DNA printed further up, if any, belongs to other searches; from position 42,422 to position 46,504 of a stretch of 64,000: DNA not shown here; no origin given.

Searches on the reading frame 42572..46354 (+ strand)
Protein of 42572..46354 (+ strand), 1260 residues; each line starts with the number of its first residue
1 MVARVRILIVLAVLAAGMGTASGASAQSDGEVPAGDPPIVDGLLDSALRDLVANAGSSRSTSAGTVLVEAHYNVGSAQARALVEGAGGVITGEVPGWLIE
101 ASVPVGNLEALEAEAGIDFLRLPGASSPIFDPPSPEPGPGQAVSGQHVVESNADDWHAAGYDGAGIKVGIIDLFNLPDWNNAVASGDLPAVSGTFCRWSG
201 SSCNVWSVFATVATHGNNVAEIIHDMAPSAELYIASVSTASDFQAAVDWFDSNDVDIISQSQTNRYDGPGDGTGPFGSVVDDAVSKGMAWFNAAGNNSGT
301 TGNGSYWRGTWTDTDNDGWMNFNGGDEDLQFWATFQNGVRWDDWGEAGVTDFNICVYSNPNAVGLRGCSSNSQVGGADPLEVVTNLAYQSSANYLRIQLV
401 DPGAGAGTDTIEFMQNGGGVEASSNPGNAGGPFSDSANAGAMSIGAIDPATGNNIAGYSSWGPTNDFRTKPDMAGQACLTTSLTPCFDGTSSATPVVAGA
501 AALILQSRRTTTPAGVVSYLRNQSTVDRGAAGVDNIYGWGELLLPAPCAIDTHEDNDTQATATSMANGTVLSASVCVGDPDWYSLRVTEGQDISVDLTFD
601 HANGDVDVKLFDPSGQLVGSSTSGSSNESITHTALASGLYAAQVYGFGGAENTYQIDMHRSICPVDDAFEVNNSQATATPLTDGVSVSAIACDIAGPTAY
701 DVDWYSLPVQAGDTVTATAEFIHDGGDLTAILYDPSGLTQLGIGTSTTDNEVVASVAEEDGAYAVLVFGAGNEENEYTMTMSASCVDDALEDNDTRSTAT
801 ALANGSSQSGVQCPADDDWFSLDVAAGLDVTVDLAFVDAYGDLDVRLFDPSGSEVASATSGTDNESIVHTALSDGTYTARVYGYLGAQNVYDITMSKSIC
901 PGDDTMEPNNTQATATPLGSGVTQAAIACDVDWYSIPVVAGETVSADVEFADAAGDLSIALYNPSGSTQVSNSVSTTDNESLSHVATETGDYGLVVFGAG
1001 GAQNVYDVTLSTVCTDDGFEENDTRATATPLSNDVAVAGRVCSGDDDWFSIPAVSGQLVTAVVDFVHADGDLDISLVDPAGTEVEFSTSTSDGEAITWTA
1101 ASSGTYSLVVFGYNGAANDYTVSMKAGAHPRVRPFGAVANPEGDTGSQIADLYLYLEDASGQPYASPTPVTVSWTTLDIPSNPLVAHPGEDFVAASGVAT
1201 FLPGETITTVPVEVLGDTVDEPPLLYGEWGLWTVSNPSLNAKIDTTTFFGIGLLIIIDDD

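Call 3: search_protein_families(library=pfam, proteins=[window:42572-46354:+], max_evalue=0.01)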
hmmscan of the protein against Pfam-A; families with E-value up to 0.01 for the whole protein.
window:42572-46354:+ (1260 aa): 6 families
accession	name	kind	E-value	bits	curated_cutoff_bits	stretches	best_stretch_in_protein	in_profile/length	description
PF04151.21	PPC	-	1e-25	90.8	25.9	4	581-646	3-70/70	Bacterial pre-peptidase C-terminal domain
PF00082.27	Peptidase_S8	-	1.2e-15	58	21.8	2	425-540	166-288/288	Subtilase family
PF01105.29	EMP24_GP25L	-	2.5e-08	34.6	25.9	0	586-641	17-76/182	emp24/gp25L/p24 family/GOLD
PF01483.27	P_proprotein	-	1.3e-07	32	21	0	1060-1099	5-49/86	Proprotein convertase P-domain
PF18962.6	Por_Secre_tail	-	3.1e-07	31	27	0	602-644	18-62/75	Secretion system C-terminal sorting domain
PF03160.20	Calx-beta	-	0.0038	17.7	27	0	1186-1221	50-85/119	Calx-beta domain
